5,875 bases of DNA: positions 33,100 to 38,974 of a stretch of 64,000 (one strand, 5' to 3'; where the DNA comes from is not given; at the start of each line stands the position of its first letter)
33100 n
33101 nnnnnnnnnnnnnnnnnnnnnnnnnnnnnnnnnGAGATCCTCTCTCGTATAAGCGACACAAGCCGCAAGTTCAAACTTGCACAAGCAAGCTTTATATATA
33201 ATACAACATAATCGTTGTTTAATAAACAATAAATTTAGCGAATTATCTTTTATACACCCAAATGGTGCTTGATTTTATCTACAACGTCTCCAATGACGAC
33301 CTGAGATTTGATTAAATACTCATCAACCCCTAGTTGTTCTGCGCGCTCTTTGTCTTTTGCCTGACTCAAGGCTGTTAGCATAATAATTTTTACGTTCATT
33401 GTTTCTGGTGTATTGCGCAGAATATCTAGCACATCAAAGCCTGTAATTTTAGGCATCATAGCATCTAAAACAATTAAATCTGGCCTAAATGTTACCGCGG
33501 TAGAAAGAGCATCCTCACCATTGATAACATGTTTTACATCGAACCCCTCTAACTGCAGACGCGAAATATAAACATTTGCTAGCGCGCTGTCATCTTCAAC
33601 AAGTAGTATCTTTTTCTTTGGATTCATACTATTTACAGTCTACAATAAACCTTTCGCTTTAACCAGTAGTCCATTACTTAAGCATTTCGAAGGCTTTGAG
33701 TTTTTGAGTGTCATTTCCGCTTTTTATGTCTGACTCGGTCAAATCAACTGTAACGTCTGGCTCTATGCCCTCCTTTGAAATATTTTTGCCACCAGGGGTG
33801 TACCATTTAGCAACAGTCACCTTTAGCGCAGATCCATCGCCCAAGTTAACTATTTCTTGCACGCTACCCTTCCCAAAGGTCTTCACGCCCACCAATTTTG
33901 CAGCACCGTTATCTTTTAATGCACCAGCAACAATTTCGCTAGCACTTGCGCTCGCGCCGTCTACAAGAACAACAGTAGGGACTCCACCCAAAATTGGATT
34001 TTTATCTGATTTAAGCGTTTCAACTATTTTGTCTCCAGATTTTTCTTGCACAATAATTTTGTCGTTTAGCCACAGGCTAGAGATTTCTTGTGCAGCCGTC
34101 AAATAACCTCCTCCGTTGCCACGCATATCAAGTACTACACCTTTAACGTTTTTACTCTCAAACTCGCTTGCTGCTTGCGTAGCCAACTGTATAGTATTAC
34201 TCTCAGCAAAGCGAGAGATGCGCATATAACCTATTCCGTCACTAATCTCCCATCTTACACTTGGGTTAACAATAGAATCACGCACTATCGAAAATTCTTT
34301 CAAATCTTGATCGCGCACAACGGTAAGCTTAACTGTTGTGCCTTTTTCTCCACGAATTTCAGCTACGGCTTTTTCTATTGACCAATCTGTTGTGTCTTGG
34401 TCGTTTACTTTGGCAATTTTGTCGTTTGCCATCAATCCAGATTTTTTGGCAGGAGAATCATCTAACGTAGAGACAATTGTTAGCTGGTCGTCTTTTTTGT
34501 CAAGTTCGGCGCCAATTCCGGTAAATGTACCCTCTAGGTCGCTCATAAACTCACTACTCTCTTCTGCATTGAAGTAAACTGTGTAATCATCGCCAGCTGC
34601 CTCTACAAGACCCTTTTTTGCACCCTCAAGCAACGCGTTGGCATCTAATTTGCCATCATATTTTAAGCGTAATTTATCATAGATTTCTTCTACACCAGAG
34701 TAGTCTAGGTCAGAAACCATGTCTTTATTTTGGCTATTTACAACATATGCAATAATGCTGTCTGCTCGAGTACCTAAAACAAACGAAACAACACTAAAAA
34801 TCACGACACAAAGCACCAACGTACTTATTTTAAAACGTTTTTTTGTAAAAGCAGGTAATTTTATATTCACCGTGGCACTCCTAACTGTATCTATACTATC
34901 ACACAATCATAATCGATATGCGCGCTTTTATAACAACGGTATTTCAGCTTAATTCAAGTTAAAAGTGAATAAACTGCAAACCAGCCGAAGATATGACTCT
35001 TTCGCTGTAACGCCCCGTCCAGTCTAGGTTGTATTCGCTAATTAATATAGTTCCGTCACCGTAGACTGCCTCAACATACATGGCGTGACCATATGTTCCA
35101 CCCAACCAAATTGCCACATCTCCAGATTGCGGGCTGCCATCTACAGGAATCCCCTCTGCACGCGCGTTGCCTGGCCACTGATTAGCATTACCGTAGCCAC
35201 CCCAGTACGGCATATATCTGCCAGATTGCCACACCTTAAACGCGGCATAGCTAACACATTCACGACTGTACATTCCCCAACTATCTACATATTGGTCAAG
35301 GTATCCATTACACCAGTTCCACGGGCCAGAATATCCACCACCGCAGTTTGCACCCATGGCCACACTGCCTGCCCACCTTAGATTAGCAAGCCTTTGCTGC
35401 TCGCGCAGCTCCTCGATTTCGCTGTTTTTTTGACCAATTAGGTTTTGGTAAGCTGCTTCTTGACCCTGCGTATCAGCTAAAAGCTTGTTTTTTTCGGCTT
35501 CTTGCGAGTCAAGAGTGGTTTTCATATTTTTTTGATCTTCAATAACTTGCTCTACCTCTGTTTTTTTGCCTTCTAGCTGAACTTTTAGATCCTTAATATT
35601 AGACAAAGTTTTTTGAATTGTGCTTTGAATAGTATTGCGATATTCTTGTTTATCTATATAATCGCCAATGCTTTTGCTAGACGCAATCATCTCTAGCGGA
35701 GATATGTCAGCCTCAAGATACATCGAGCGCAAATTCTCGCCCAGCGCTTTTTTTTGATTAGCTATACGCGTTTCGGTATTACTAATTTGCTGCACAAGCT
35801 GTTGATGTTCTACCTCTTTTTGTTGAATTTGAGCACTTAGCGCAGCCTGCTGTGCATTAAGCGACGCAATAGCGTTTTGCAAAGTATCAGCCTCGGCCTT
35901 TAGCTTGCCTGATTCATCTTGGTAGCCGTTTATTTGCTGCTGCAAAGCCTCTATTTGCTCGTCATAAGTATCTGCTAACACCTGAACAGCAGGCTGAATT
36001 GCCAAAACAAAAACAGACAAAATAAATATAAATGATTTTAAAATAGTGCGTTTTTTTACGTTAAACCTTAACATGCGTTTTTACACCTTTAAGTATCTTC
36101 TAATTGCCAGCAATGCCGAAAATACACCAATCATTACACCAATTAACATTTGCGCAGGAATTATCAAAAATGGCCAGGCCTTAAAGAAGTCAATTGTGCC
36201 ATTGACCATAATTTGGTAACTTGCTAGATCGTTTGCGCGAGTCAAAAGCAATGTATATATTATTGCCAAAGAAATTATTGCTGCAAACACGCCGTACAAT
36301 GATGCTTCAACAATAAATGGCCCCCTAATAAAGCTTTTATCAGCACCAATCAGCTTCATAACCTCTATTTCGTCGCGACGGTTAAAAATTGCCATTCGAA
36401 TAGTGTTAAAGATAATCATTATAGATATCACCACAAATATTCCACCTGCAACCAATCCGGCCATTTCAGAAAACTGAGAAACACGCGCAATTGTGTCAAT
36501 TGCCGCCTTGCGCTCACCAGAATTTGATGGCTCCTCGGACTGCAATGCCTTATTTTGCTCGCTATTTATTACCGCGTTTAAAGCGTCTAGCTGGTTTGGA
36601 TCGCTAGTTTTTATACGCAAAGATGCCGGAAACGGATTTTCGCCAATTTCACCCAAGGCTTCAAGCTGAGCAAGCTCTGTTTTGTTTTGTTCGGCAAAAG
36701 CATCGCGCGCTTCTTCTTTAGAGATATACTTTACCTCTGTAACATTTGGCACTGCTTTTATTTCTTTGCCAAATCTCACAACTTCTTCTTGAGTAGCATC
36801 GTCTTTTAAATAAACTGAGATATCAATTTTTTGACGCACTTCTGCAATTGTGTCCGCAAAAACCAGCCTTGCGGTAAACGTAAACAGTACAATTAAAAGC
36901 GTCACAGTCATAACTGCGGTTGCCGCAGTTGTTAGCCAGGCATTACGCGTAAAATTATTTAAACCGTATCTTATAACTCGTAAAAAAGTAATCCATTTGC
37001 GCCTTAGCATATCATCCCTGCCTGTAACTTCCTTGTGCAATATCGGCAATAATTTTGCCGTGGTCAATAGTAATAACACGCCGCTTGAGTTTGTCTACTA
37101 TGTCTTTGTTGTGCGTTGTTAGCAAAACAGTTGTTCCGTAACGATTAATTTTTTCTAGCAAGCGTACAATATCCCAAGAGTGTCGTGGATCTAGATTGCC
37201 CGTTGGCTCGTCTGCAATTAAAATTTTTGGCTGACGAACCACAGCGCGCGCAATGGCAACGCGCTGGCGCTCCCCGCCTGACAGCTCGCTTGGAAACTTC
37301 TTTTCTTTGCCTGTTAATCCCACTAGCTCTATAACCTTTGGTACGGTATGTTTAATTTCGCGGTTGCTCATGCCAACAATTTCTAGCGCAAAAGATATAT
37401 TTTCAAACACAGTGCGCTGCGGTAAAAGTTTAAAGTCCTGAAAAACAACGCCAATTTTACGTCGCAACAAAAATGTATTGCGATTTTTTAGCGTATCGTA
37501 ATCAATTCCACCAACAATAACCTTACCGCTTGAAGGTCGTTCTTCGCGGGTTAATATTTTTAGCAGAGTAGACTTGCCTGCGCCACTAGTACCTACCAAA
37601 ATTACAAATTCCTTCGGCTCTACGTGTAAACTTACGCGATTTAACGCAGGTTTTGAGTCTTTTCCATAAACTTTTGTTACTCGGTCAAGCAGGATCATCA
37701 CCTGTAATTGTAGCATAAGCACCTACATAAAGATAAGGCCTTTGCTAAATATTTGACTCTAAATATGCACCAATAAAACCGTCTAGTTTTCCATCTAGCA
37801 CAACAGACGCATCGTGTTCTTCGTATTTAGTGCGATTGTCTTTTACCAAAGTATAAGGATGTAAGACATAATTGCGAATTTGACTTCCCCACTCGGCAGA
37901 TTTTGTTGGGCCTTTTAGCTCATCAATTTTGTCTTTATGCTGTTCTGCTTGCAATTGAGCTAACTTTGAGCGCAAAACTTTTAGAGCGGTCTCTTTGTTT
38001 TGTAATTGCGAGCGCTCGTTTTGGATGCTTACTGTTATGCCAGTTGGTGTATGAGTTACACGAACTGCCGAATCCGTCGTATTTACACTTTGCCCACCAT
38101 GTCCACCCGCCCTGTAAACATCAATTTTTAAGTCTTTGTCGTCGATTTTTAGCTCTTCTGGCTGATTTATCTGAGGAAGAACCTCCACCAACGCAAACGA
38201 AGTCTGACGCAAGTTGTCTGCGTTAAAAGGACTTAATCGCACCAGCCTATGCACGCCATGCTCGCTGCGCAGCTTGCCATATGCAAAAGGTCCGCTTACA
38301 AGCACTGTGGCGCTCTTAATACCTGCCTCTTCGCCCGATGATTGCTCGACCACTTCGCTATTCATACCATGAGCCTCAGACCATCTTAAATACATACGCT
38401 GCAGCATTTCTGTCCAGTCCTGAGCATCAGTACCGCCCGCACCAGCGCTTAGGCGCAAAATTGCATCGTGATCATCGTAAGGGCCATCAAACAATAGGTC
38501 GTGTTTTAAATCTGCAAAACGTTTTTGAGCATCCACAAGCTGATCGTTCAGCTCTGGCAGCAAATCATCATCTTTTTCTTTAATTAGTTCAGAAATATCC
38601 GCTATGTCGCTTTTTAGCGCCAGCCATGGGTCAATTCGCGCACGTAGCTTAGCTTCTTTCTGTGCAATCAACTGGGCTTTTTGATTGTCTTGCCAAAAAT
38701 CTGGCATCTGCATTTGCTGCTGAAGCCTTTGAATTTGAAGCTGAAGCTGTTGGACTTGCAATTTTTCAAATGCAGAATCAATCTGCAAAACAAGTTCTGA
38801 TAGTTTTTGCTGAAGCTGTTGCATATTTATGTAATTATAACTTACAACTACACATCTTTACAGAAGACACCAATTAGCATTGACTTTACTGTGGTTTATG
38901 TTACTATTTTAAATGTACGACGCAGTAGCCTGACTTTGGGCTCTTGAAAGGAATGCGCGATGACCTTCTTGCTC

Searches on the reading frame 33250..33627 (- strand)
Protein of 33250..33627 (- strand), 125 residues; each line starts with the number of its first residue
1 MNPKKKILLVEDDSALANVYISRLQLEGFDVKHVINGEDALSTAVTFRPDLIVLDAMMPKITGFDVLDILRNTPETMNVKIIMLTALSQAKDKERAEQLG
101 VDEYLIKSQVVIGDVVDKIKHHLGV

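Call 25: search_protein_families(library=pfam, proteins=[window:33250-33627:-], max_evalue=0.001)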
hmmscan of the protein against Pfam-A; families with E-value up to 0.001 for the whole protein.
window:33250-33627:- (125 aa): 1 family
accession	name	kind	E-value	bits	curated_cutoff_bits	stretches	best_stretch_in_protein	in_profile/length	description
PF00072.30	Response_reg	-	3.7e-21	75.8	30.2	1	7-108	1-100/111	Response regulator receiver domain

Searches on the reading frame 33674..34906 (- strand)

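Call 25: search_protein_families(library=pfam, proteins=[window:33674-34906:-], max_evalue=0.001)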
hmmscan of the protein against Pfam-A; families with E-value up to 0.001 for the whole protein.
window:33674-34906:- (410 aa): 5 families
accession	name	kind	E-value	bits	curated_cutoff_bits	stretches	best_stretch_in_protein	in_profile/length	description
PF03572.23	Peptidase_S41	-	7.2e-51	172.5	24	1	225-387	2-165/165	Peptidase family S41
PF00595.29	PDZ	-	2.9e-11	44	23.2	1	130-196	11-80/81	PDZ domain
PF13180.12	PDZ_2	-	2.9e-11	43.9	27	1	130-207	2-78/80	PDZ domain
PF17820.7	PDZ_6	-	2.1e-07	31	27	1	149-198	7-54/54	PDZ domain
PF22694.1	CtpB_N-like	-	5.1e-06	27.3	27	1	63-115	35-84/85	Activating protease CtpB N-terminal domain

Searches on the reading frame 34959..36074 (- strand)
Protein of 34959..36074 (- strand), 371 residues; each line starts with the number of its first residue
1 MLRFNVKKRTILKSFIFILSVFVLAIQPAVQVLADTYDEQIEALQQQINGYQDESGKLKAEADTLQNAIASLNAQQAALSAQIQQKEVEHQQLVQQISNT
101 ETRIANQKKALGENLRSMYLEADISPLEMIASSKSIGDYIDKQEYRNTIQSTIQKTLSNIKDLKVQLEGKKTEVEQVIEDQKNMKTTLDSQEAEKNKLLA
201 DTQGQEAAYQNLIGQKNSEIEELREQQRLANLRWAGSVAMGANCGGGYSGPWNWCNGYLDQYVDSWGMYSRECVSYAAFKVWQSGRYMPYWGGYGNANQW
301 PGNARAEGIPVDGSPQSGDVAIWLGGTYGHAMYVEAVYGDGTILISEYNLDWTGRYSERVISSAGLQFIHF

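Call 25: search_protein_families(library=pfam, proteins=[window:34959-36074:-], max_evalue=0.001)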
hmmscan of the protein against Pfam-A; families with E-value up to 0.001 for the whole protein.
window:34959-36074:- (371 aa): 3 families
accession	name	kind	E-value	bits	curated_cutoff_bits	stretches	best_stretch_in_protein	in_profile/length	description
PF05257.22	CHAP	-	8e-15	55.5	26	1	265-349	3-81/81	CHAP domain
PF24568.1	CC_PcsB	-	1.7e-06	28.2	27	1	97-169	1-74/75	Peptidoglycan hydrolase PcsB, coiled-coil domain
PF11932.13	DUF3450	-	0.00045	20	32.6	1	33-102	24-93/241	Protein of unknown function (DUF3450)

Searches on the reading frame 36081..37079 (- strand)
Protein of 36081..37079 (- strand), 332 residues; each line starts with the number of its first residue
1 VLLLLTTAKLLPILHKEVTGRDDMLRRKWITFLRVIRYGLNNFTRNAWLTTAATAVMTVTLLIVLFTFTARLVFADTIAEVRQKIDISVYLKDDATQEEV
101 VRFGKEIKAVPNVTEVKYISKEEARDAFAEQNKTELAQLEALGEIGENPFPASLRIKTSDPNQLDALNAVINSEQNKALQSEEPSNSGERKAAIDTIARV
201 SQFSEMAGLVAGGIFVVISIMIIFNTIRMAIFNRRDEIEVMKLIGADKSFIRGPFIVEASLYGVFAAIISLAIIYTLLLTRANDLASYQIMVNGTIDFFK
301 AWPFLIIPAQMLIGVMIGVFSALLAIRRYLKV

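Call 25: search_protein_families(library=pfam, proteins=[window:36081-37079:-], max_evalue=0.001)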
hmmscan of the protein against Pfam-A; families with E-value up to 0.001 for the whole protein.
window:36081-37079:- (332 aa): 2 families
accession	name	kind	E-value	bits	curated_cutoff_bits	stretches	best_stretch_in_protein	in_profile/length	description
PF18075.7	FtsX_ECD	-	1.5e-18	67.6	23.5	1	86-172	2-88/96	FtsX extracellular domain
PF02687.27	FtsX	-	5.3e-15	56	25.5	1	210-331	2-117/120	FtsX-like permease C-terminal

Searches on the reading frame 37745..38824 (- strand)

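Call 25: search_protein_families(library=pfam, proteins=[window:37745-38824:-], max_evalue=0.001)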
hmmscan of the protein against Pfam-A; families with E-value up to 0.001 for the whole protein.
window:37745-38824:- (359 aa): 2 families
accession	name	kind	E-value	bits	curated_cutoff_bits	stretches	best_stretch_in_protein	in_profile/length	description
PF03462.23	PCRF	-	6e-49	166.9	24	1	29-213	3-194/194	PCRF domain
PF00472.26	RF-1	-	7.3e-38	129.5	35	1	224-331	4-116/116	RF-1 domain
